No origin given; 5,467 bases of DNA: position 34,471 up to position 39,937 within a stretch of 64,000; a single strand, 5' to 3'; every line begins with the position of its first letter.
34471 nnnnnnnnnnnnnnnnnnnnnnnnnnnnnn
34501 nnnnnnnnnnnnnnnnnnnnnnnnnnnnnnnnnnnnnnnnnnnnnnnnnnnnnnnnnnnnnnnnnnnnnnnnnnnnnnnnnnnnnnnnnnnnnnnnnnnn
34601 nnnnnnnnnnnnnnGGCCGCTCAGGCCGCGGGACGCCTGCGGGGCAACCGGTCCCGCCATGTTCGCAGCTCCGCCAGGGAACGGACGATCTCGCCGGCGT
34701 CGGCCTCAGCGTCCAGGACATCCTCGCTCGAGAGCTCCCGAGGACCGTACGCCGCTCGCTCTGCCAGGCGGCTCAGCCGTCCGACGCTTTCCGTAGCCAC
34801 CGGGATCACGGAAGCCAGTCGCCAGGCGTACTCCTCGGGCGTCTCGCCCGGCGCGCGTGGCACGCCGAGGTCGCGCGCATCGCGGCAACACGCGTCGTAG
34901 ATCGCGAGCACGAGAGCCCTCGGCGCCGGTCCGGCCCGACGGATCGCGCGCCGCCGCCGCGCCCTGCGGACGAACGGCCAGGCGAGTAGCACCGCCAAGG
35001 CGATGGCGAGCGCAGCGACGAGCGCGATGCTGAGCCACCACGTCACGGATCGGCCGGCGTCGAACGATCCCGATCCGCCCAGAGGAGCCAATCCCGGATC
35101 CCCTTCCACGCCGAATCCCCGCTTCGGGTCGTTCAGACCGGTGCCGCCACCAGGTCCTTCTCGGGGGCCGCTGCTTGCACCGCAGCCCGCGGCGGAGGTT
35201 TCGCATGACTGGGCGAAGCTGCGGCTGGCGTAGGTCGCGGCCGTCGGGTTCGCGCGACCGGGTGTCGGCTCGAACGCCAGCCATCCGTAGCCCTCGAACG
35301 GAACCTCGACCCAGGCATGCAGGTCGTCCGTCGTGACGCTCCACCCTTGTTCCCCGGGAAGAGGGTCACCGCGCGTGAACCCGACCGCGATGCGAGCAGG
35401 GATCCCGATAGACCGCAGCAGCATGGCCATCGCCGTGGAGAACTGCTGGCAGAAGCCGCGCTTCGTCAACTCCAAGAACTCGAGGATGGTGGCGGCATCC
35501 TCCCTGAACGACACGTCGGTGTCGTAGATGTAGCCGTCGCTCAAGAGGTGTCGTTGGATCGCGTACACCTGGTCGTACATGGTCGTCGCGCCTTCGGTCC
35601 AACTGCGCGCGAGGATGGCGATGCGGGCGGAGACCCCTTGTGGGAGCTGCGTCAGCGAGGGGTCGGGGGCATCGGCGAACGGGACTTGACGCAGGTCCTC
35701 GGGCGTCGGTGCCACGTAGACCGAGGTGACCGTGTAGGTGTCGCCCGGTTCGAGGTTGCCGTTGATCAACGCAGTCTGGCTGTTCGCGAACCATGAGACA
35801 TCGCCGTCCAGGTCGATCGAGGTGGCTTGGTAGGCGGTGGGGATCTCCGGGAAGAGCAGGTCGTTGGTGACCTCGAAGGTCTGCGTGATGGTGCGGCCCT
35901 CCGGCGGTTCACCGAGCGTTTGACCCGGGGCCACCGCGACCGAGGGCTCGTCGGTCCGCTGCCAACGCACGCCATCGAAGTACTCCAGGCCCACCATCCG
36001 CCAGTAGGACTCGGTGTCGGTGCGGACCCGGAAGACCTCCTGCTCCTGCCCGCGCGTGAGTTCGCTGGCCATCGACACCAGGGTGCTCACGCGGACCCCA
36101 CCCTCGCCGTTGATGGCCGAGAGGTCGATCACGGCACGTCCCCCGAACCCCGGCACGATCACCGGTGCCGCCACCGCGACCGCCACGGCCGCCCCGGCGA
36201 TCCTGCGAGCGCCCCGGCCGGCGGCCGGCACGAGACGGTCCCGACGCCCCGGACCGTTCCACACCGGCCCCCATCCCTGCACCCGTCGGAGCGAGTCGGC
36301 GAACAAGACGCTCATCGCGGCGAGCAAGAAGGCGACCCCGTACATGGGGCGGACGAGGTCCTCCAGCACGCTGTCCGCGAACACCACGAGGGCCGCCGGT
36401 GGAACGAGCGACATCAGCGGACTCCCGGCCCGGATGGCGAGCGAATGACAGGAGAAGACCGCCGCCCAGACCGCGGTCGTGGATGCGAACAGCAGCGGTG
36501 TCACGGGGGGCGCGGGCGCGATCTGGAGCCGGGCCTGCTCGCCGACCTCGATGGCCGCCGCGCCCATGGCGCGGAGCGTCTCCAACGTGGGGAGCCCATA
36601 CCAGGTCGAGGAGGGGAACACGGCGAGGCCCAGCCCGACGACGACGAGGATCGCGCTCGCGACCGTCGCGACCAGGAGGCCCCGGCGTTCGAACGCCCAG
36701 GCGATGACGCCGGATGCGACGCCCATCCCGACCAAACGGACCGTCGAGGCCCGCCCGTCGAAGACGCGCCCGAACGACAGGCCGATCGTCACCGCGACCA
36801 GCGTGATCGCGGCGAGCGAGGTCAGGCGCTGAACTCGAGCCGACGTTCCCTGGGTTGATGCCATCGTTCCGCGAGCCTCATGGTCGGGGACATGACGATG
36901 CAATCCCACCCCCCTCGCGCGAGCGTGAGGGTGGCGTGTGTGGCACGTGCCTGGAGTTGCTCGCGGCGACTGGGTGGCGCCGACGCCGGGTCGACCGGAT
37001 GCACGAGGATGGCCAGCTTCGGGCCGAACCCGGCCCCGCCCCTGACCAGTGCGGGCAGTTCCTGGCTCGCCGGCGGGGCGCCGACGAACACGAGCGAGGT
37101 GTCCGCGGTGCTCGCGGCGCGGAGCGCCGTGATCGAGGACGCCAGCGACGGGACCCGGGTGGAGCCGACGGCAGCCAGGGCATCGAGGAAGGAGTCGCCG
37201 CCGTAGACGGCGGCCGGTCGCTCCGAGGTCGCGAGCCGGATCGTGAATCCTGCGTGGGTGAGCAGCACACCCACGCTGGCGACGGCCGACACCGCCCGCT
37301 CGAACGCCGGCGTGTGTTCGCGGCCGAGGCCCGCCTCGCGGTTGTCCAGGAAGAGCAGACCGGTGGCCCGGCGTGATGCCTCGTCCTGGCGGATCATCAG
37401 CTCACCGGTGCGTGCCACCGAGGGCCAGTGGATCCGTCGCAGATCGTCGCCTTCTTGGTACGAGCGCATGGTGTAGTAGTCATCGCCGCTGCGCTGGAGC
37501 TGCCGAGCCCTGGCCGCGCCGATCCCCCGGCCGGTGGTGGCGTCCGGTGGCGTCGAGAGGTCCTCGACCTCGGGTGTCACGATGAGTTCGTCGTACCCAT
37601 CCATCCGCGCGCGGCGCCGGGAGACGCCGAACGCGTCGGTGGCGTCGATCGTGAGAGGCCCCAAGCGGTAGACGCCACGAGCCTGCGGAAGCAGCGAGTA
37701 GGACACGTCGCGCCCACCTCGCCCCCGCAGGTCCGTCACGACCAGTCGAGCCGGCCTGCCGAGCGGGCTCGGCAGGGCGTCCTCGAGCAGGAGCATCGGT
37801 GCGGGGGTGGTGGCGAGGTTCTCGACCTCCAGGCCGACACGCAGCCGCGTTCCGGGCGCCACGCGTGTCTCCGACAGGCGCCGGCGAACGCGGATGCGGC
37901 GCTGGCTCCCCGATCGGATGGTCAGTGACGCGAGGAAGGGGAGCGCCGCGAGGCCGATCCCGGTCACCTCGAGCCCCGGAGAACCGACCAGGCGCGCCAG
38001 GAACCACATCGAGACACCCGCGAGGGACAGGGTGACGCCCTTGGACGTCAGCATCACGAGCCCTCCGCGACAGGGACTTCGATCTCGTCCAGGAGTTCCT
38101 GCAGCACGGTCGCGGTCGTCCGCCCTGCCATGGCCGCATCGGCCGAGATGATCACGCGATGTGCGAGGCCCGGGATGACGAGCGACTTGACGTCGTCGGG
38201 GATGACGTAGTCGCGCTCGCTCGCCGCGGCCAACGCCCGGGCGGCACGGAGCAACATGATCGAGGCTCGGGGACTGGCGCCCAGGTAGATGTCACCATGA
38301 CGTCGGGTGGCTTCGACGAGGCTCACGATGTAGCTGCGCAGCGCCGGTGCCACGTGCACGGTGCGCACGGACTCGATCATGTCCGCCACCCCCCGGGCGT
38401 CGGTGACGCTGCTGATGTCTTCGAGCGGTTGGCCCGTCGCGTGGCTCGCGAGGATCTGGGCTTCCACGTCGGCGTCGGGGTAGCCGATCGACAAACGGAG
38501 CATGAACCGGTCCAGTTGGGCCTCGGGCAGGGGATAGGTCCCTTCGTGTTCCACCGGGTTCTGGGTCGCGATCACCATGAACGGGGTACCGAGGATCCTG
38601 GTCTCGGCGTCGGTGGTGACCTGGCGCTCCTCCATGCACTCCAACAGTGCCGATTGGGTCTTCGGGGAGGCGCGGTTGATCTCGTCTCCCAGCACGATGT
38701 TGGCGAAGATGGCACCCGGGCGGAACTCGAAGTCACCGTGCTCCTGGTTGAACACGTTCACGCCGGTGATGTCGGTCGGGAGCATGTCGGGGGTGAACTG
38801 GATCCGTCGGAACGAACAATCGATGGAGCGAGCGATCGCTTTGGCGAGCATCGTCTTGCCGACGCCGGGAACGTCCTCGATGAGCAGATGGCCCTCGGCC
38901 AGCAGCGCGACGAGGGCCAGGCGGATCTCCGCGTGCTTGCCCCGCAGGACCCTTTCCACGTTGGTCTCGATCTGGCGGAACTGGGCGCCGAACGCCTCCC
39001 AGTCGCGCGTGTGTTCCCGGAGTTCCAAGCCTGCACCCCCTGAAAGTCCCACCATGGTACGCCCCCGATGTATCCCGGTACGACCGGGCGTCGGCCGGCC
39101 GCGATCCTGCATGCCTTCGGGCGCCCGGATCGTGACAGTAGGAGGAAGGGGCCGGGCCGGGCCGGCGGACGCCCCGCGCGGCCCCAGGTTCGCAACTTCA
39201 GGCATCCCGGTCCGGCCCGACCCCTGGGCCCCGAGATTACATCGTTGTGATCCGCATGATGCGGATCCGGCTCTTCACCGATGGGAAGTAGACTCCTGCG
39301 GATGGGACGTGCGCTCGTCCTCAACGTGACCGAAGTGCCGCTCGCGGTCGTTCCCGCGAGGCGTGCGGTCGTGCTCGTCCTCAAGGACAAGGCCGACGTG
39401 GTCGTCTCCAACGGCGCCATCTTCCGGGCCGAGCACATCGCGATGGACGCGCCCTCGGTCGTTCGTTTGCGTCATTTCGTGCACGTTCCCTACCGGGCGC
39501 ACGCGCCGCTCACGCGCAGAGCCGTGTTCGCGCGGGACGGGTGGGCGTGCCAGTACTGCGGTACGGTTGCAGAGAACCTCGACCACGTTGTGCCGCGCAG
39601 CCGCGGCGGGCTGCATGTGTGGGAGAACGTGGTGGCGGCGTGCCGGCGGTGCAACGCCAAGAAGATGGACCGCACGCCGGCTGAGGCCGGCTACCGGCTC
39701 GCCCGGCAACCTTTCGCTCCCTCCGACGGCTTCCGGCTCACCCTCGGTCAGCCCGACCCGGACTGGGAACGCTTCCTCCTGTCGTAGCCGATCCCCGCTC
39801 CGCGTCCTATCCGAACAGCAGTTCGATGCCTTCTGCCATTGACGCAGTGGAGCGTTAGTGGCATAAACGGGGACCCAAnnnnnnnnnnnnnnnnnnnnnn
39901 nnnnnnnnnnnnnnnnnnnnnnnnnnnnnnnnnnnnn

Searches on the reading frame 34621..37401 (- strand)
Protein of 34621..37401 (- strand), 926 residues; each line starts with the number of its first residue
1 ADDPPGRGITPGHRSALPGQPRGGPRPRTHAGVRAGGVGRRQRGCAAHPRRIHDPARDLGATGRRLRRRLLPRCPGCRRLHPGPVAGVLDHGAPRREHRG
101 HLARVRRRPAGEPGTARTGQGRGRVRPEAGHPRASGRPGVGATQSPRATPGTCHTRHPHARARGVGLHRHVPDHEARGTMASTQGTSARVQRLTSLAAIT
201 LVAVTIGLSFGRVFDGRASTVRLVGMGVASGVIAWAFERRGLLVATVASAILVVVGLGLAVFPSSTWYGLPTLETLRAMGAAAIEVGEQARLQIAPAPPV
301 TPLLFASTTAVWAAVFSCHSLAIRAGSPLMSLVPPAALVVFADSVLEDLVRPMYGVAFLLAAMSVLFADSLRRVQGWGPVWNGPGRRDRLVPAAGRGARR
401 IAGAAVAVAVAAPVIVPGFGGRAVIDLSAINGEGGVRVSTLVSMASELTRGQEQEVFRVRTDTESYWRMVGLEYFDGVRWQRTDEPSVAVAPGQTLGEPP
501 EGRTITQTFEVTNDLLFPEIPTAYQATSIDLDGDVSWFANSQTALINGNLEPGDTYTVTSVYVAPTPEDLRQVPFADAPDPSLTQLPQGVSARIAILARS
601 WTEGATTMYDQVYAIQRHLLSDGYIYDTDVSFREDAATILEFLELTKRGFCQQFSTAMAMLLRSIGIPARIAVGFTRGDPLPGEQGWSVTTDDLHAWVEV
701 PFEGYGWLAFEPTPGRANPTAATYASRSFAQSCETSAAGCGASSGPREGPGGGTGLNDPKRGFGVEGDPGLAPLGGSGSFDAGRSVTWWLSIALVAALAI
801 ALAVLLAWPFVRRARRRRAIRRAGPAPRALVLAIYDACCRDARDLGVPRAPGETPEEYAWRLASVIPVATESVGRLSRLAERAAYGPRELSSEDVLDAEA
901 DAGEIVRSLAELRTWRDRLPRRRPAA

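Call 21: search_protein_families(library=pfam, proteins=[window:34621-37401:-])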
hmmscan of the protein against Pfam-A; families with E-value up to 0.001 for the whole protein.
window:34621-37401:- (926 aa): 3 families
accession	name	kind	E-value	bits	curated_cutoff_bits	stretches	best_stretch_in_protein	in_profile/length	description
PF11992.13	TgpA_N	-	7.3e-31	107.8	30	1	202-567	2-333/333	TgpA N-terminal domain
PF01841.26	Transglut_core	-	2e-23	83.2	23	1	597-712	3-108/108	Transglutaminase-like superfamily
PF13559.11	DUF4129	-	4e-12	46.5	24.8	1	835-900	2-66/69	Domain of unknown function (DUF4129)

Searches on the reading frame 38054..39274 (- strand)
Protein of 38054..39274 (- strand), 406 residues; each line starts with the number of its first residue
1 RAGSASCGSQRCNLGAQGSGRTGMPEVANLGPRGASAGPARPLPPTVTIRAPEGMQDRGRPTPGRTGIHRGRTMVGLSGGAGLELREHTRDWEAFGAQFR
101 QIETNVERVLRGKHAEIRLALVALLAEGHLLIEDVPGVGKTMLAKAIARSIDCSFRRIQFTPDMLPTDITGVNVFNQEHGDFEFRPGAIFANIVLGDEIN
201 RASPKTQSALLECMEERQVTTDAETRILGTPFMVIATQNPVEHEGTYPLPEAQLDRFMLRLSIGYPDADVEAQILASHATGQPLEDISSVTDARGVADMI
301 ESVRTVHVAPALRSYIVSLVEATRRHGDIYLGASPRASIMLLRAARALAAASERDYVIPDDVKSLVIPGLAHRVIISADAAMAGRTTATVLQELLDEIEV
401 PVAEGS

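Call 11: search_protein_families(library=pfam, proteins=[window:38054-39274:-])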
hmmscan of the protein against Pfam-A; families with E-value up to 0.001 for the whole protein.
window:38054-39274:- (406 aa): 9 families
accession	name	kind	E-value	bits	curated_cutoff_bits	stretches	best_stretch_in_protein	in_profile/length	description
PF07726.17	AAA_3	-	5.3e-64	214.4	27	1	129-259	1-131/131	ATPase family associated with various cellular activities (AAA)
PF17863.7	AAA_lid_2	-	8.6e-22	77.1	22.7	1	321-393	1-73/74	AAA lid domain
PF07728.20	AAA_5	-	8.8e-16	58.6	22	1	135-257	7-139/139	AAA domain (dynein-related subfamily)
PF20030.5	bpMoxR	-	3.6e-09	36.4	27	1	99-276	3-179/205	MoxR domain in the MoxR-vWA-beta-propeller ternary systems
PF00004.35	AAA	-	1.5e-06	29.1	21.2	1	135-241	6-111/131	ATPase family associated with various cellular activities (AAA)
PF07724.20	AAA_2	-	3.4e-05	24.4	27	1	128-239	4-124/166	AAA domain (Cdc48 subfamily)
PF01078.27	Mg_chelatase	-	0.00052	19.9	20.3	0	111-148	6-43/207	Magnesium chelatase, subunit ChlI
PF00158.32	Sigma54_activat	-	0.00053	20.2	20.2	0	127-238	22-141/168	Sigma-54 interaction domain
PF00493.29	MCM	-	0.00079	19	23.3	0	127-242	57-175/224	MCM P-loop domain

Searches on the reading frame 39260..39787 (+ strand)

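Call 11: search_protein_families(library=pfam, proteins=[window:39260-39787:+])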
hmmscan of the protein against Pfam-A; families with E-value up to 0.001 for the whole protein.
window:39260-39787:+ (175 aa): 3 families
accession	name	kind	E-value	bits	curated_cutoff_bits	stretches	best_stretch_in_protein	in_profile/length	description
PF14279.12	HNH_5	-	2.3e-12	47.1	27.5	1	97-144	1-52/56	HNH endonuclease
PF01844.29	HNH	-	6.2e-11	42.7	21.4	1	97-137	1-46/47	HNH endonuclease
PF13395.12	HNH_4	-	0.00039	20.8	22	1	106-140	19-53/54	HNH endonuclease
